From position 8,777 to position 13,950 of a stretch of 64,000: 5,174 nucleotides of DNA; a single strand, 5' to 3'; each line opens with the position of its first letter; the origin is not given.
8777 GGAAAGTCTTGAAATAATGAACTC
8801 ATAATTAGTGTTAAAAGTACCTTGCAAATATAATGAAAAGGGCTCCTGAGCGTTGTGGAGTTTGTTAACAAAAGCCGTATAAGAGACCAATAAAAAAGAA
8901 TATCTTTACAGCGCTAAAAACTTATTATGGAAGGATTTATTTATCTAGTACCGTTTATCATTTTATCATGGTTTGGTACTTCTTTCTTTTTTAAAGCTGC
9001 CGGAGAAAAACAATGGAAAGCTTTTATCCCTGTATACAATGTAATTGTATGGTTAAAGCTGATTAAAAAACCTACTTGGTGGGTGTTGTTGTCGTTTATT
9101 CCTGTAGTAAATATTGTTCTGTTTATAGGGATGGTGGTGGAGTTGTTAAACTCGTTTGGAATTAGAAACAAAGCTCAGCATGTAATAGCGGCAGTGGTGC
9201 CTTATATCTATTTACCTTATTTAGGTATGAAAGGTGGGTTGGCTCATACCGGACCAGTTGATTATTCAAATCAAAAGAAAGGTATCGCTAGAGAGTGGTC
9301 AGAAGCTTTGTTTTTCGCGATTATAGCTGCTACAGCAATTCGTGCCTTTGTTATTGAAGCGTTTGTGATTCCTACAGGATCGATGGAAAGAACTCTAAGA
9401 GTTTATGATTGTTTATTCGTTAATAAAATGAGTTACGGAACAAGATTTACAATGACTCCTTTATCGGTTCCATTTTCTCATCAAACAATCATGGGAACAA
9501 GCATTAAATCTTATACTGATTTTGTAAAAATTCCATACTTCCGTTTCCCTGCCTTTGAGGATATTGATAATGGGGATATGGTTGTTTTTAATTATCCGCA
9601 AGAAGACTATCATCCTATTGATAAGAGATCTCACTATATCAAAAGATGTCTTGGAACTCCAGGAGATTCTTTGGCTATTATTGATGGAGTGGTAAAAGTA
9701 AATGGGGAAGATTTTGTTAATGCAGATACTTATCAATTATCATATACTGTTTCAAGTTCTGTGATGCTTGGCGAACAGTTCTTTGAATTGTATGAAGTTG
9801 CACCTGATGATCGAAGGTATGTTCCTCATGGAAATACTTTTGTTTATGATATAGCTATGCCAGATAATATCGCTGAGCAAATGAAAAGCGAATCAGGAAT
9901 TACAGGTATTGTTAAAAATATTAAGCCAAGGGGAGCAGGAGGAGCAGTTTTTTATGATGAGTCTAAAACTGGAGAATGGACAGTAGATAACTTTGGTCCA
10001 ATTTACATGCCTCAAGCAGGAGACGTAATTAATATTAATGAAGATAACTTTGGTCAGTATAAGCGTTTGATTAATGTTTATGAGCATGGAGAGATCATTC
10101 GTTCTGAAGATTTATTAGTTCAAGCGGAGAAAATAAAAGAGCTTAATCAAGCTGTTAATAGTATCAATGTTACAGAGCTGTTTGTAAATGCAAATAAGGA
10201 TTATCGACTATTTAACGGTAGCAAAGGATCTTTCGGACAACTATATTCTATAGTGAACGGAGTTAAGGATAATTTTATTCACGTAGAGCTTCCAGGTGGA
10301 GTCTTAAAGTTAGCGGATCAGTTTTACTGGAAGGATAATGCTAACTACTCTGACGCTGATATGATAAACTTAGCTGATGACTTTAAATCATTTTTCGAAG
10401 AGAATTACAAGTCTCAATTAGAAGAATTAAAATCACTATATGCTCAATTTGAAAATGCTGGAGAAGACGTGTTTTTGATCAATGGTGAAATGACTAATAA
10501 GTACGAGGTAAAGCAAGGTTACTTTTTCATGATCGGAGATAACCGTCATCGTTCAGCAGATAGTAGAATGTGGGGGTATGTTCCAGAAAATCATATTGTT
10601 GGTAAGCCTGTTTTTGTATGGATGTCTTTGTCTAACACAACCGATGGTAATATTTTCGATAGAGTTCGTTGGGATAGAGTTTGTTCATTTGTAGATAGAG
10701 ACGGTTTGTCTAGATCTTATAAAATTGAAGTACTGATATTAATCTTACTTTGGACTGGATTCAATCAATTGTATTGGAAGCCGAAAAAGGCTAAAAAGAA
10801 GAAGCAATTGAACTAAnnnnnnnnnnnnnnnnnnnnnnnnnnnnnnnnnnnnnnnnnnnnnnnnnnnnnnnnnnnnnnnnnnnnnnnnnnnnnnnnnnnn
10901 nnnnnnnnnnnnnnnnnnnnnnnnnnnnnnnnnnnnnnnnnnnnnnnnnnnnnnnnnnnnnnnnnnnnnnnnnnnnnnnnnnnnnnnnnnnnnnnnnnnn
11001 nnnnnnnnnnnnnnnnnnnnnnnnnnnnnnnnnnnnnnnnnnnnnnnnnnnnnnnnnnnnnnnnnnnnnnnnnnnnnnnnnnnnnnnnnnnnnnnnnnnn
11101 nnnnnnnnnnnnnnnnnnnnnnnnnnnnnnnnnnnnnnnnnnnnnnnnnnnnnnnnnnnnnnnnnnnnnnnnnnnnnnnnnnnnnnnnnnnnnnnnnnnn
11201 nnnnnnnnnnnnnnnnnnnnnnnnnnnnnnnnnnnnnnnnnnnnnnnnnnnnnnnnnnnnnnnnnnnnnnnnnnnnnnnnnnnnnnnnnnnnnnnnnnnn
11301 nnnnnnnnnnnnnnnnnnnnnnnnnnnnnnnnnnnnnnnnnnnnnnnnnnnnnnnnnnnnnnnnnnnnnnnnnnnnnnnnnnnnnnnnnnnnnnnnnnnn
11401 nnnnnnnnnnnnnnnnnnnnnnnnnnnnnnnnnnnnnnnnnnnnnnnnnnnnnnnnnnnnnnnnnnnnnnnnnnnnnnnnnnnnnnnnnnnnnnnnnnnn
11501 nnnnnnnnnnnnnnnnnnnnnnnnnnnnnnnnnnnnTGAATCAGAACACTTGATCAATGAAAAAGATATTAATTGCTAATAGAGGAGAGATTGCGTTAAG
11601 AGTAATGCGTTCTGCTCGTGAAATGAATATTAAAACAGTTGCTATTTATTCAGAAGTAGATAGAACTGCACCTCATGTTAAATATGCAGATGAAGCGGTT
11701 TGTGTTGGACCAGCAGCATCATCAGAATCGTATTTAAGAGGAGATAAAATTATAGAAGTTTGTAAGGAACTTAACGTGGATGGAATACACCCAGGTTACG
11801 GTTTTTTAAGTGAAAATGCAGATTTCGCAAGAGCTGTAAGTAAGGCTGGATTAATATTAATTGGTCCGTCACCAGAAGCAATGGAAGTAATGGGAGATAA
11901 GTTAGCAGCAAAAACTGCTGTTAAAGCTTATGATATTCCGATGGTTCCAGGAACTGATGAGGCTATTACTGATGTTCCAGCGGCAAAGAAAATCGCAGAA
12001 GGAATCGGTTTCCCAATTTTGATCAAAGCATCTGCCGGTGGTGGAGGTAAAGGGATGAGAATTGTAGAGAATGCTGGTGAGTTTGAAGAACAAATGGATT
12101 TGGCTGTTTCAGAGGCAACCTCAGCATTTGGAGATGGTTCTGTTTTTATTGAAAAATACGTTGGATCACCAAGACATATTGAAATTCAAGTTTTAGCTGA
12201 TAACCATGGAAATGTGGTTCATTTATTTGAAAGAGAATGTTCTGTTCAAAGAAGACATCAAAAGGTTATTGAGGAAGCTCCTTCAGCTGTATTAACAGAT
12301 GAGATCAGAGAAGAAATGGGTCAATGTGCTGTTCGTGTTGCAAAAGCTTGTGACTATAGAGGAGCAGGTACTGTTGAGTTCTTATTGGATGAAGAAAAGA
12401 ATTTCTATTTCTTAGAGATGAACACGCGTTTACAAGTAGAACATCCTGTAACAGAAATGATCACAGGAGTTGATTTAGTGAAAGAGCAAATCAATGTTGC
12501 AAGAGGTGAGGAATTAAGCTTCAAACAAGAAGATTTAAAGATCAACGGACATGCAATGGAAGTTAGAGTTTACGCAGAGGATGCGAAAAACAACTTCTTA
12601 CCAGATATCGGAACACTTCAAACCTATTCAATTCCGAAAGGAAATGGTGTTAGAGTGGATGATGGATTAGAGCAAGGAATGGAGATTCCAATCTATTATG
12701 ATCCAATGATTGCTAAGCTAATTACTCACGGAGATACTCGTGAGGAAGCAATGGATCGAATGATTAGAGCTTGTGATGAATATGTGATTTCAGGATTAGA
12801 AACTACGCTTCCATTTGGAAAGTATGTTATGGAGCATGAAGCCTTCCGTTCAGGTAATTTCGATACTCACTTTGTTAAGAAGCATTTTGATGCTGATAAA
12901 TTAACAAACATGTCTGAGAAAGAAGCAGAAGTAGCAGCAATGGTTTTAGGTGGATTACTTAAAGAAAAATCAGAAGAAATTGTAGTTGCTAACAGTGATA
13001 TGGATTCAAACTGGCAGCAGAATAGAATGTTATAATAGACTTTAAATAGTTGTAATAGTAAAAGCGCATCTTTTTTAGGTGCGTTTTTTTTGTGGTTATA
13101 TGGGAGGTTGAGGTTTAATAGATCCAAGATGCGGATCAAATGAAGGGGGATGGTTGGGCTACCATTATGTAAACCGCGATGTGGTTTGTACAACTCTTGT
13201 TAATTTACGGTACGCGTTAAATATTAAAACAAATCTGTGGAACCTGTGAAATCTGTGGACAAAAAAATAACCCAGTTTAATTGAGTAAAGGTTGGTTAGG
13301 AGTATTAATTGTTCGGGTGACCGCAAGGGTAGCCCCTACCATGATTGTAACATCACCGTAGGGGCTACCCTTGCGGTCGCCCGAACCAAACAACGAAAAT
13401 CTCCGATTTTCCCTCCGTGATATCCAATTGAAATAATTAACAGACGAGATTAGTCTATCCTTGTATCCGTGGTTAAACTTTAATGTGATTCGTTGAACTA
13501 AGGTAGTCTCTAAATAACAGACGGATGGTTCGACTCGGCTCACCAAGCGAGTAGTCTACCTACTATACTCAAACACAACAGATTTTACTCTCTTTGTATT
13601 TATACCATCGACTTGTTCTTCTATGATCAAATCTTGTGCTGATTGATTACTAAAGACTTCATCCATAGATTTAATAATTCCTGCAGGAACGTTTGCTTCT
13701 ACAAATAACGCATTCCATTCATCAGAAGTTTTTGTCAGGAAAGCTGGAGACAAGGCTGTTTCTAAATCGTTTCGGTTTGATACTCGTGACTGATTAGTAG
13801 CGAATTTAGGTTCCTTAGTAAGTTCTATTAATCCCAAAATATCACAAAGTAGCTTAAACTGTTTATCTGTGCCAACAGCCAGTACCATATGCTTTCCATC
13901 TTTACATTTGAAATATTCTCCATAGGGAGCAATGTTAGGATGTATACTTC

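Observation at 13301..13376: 29-bp near-perfect stem-loop with a strand-specific G·U wobble in the accC/CoA-transferase intergenic region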

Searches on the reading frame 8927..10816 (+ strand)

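Call 14: search_protein_families(library=pfam, proteins=[window:8927-10816:+])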
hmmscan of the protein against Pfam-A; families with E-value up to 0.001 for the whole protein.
window:8927-10816:+ (629 aa): 2 families
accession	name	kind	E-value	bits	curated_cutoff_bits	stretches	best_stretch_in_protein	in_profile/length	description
PF10502.14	Peptidase_S26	-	3.8e-39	134.8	22.9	2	122-307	2-138/168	Signal peptidase, peptidase S26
PF18936.5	DUF5684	-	4.1e-23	82.2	27.4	1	30-103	1-74/81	Family of unknown function (DUF5684)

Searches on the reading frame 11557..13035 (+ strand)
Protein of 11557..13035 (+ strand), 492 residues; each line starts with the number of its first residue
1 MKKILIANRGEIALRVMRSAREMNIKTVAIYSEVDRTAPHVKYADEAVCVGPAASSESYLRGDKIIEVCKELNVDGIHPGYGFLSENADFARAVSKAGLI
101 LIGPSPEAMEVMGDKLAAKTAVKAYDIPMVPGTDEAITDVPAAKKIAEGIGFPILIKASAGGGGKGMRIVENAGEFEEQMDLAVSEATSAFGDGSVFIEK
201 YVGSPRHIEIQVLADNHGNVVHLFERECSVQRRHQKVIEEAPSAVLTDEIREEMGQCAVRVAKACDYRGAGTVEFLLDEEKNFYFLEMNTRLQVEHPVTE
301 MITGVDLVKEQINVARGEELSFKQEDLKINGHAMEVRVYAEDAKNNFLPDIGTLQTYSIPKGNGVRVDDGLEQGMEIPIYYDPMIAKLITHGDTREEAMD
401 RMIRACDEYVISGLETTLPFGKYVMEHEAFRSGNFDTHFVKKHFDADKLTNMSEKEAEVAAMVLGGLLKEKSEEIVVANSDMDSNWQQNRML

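Call 14: search_protein_families(library=pfam, proteins=[window:11557-13035:+])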
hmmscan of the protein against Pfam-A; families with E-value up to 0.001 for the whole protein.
window:11557-13035:+ (492 aa): 7 families
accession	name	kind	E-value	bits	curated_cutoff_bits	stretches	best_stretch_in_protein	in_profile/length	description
PF02786.22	CPSase_L_D2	-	1.2e-81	273.7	19.8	1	114-321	1-209/211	Carbamoyl-phosphate synthase L chain, ATP binding domain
PF00289.28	Biotin_carb_N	-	2.8e-48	163.4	25.5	1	1-109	2-110/110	Biotin carboxylase, N-terminal domain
PF02785.25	Biotin_carb_C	-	7.3e-40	135.9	32.4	1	335-441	1-107/108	Biotin carboxylase C-terminal domain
PF07478.18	Dala_Dala_lig_C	-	1e-14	54.9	24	1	142-290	27-174/204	D-ala D-ala ligase C-terminus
PF02222.28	ATP-grasp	-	3.5e-09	37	27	1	137-291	16-162/179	ATP-grasp domain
PF08443.16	RimK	-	1.3e-05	25.3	21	1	143-312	30-185/188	RimK-like ATP-grasp domain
PF02655.19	ATP-grasp_3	-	0.00012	22.6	23.2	1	140-293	18-158/160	ATP-grasp domain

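Call 28: find_encoding_contigs(protein=window:11557-13035:+, flank=3000, max_places=10)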
Protein window:11557-13035:+ (492 aa): 23 contigs read that carry it; 10 places shown.
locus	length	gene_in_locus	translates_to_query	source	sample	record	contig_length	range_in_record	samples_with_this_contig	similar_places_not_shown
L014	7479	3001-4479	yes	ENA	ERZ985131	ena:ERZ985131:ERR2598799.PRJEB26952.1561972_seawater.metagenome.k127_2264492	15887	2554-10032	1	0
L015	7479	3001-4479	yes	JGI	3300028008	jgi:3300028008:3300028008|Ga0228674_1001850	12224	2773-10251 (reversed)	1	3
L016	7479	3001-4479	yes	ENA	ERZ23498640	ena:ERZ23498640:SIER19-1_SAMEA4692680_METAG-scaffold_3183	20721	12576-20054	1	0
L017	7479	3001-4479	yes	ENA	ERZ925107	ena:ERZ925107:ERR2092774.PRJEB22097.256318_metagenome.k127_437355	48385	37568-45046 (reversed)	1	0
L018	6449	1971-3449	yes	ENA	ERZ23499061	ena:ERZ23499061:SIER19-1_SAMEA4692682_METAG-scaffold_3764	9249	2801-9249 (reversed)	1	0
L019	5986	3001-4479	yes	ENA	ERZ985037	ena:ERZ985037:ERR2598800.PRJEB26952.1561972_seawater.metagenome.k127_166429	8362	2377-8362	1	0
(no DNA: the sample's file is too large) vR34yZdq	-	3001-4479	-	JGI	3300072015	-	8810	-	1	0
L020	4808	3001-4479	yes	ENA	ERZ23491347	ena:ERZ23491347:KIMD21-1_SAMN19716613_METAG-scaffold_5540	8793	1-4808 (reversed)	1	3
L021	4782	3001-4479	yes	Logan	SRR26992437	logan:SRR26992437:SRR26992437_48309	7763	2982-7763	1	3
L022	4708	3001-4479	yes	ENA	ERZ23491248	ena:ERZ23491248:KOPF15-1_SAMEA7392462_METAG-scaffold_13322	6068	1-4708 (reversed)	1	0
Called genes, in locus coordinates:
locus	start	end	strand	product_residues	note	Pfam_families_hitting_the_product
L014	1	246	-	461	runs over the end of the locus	PF01642:MM_CoA_mutase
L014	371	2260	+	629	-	PF18936:DUF5684, PF10502:Peptidase_S26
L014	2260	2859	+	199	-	PF08889:WbqC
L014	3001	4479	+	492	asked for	PF00289:Biotin_carb_N, PF02222:ATP-grasp, PF02786:CPSase_L_D2, PF07478:Dala_Dala_lig_C, PF08443:RimK (weak), PF02785:Biotin_carb_C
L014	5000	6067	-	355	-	PF02515:CoA_transf_3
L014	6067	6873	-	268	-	PF00793:DAHP_synth_1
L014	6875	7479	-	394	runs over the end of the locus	PF18990:DUF5723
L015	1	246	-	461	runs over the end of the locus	PF01642:MM_CoA_mutase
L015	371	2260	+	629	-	PF18936:DUF5684, PF10502:Peptidase_S26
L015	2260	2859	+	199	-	PF08889:WbqC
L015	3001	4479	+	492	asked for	PF00289:Biotin_carb_N, PF02222:ATP-grasp, PF02786:CPSase_L_D2, PF07478:Dala_Dala_lig_C, PF08443:RimK (weak), PF02785:Biotin_carb_C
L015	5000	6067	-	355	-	PF02515:CoA_transf_3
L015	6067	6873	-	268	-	PF00793:DAHP_synth_1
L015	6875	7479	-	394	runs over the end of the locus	PF18990:DUF5723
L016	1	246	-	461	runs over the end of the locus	PF01642:MM_CoA_mutase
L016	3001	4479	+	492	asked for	PF00289:Biotin_carb_N, PF02222:ATP-grasp, PF02786:CPSase_L_D2, PF07478:Dala_Dala_lig_C, PF08443:RimK (weak), PF02785:Biotin_carb_C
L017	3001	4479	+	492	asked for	PF00289:Biotin_carb_N, PF02222:ATP-grasp, PF02786:CPSase_L_D2, PF07478:Dala_Dala_lig_C, PF08443:RimK (weak), PF02785:Biotin_carb_C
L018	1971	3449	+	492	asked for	PF00289:Biotin_carb_N, PF02222:ATP-grasp, PF02786:CPSase_L_D2, PF07478:Dala_Dala_lig_C, PF08443:RimK (weak), PF02785:Biotin_carb_C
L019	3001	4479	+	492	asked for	PF00289:Biotin_carb_N, PF02222:ATP-grasp, PF02786:CPSase_L_D2, PF07478:Dala_Dala_lig_C, PF08443:RimK (weak), PF02785:Biotin_carb_C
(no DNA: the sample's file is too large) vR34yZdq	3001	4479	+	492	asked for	PF00289:Biotin_carb_N, PF02222:ATP-grasp, PF02786:CPSase_L_D2, PF07478:Dala_Dala_lig_C, PF08443:RimK (weak), PF02785:Biotin_carb_C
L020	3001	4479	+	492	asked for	PF00289:Biotin_carb_N, PF02222:ATP-grasp, PF02786:CPSase_L_D2, PF07478:Dala_Dala_lig_C, PF08443:RimK (weak), PF02785:Biotin_carb_C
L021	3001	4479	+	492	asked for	PF00289:Biotin_carb_N, PF02222:ATP-grasp, PF02786:CPSase_L_D2, PF07478:Dala_Dala_lig_C, PF08443:RimK (weak), PF02785:Biotin_carb_C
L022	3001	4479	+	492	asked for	PF00289:Biotin_carb_N, PF02222:ATP-grasp, PF02786:CPSase_L_D2, PF07478:Dala_Dala_lig_C, PF08443:RimK (weak), PF02785:Biotin_carb_C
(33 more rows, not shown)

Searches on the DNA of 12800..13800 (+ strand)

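Call 4: search_rna_families(source=window, start=12800, end=13800, threshold=evalue, max_evalue=10, show_alignments=3)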
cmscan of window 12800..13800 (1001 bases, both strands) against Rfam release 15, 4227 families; matches with E-value up to 10: 8.
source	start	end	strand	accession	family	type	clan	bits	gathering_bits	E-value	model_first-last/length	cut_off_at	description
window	13305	13393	-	RF03604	mir-5728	Gene; miRNA;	-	32.2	100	0.00041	1-84/84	no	mir-5728 microRNA precursor family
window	13315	13382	-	RF02254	mir-35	Gene; miRNA;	CL00088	24.9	70.2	0.041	1-72/72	no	mir-35 microRNA precursor family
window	13304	13394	-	RF00758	mir-346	Gene; miRNA;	-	23.8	80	0.17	1-95/95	no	mir-346 microRNA precursor family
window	13044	13086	+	RF02419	Spd-sr37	Gene; sRNA;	-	18.9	45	2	1-67/67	no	Streptococcus sRNA Spd-sr37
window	13319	13378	-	RF02536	AEV_CRE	Cis-reg;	-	18.6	100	0.93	1-135/135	no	Avian encephalitis virus (AEV) cis-acting replication element (CRE)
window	12998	13089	+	RF02348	tracrRNA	Gene; CRISPR;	-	17.2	70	6.8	1-92/92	no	Trans-activating crRNA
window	13601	13653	+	RF00132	snoR24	Gene; snRNA; snoRNA; CD-box;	-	16.7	38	8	35-87/92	no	Small nucleolar RNA R24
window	13017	13098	+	RF00558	L20_leader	Cis-reg; leader;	-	16.4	58.7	2.8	1-127/127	no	Ribosomal protein L20 leader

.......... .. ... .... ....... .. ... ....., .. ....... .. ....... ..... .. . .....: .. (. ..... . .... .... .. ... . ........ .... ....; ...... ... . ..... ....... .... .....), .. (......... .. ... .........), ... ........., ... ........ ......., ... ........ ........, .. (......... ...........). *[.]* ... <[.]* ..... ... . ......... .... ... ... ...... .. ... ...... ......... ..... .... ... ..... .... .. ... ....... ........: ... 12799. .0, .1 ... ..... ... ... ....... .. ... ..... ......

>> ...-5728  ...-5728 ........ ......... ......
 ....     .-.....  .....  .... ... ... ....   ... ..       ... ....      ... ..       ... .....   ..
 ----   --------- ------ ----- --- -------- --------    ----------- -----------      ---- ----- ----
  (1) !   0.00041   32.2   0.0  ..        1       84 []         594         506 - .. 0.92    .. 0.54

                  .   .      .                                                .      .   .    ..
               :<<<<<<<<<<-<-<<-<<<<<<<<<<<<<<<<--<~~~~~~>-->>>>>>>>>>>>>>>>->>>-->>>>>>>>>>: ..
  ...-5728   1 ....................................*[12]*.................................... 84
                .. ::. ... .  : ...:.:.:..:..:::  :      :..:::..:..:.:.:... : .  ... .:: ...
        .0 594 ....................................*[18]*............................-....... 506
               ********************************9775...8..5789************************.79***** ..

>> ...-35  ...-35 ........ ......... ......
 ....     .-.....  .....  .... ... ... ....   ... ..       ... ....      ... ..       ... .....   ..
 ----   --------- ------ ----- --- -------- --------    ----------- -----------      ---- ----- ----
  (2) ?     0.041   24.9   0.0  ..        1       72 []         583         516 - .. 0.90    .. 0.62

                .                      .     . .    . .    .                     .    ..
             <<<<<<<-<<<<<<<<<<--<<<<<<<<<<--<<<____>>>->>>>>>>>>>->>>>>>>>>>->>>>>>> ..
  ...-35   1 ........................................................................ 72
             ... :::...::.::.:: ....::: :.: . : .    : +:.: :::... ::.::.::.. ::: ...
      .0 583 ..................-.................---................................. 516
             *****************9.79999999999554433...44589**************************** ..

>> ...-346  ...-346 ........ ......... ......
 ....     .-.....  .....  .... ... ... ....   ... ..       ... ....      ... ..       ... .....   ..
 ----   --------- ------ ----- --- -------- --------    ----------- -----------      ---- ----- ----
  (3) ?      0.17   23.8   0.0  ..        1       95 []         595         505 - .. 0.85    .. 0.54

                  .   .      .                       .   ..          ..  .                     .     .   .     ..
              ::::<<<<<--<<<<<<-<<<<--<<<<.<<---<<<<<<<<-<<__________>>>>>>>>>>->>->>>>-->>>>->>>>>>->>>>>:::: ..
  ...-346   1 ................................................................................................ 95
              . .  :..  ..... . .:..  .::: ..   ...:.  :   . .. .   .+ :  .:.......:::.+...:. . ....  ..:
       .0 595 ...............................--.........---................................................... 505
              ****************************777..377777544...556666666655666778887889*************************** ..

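Call 60: search_dna_similar(query=window:13305-13392:+, collection=plasmids, mode=distant, max_evalue=0.01, max_rows=25)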
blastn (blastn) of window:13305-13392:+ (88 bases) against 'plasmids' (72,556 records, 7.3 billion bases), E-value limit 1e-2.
Records with a match: 1; places in all: 28; records where one place covers at least 80% of the query: 0.
Best place of each record, by identity: 80-90% 1.
By first word of the organism name: Vescimonas 1.
By predicted mobility (MOB-suite, as given by PLSDB): non-mobilizable 1.
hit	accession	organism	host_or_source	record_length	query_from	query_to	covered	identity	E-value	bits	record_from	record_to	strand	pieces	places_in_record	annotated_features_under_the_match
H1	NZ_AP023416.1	Vescimonas fastidiosa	Homo sapiens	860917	41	83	49%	86.4%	4e-4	50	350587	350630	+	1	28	none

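Call 61: search_dna_similar(query=window:13305-13392:+, collection=phages, mode=distant, max_evalue=0.01, max_rows=15)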
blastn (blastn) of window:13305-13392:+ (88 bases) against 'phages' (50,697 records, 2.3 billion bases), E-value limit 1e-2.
No match.

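Call 62: get_annotated_region(hit=H1, flank=20000)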
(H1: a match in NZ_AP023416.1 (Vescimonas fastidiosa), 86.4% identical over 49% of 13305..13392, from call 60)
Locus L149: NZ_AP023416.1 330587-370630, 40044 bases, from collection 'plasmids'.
description: Vescimonas fastidiosa strain MM35 plasmid pMM35_01
organism: Vescimonas fastidiosa (NCBI taxid 2714353)
taxonomy: Bacteria; Bacillota; Clostridia; Eubacteriales; Oscillospiraceae; Vescimonas; Vescimonas fastidiosa
host: -; source: Homo sapiens; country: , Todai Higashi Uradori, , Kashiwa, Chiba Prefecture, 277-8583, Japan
typing (MOB-suite, as given by PLSDB): non-mobilizable
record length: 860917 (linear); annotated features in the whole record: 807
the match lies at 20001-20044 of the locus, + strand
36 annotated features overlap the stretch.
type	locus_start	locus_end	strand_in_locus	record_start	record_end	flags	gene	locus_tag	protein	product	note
CDS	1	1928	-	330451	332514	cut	-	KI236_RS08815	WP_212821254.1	U32 family peptidase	-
CDS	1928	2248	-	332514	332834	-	zapA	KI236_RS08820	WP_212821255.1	cell division protein ZapA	GO:0051301 - cell division [Evidence IEA]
CDS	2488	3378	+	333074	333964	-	-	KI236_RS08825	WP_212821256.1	DnaD domain protein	-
CDS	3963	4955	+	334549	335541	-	-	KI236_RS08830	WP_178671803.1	ATP-binding protein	-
CDS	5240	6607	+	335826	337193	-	mnmE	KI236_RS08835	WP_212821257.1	tRNA uridine-5-carboxymethylaminomethyl(34) synthesis GTPase MnmE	GO:0006400 - tRNA modification [Evidence IEA]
CDS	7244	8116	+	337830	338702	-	-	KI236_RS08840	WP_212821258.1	DegV family protein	-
CDS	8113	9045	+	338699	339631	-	prmA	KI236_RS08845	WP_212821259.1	50S ribosomal protein L11 methyltransferase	GO:0036211 - protein modification process [Evidence IEA]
CDS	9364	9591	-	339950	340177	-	-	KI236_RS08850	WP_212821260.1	helix-turn-helix transcriptional regulator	-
CDS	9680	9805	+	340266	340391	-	-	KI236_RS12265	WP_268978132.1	hypothetical protein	-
CDS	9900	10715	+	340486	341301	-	-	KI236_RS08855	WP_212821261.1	ParB/RepB/Spo0J family partition protein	GO:0007059 - chromosome segregation [Evidence IEA]; GO:0000910 - cytokinesis [Evidence IEA]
CDS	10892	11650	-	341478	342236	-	-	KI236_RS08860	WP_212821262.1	hypothetical protein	-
CDS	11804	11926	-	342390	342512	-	-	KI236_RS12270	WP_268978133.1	hypothetical protein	-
CDS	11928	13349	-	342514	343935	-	-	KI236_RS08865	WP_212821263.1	glycine--tRNA ligase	GO:0006426 - glycyl-tRNA aminoacylation [Evidence IEA]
CDS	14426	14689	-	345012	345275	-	rpsT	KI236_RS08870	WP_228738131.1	30S ribosomal protein S20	GO:0006412 - translation [Evidence IEA]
CDS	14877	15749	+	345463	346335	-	gpr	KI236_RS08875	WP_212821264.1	GPR endopeptidase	GO:0030436 - asexual sporulation [Evidence IEA]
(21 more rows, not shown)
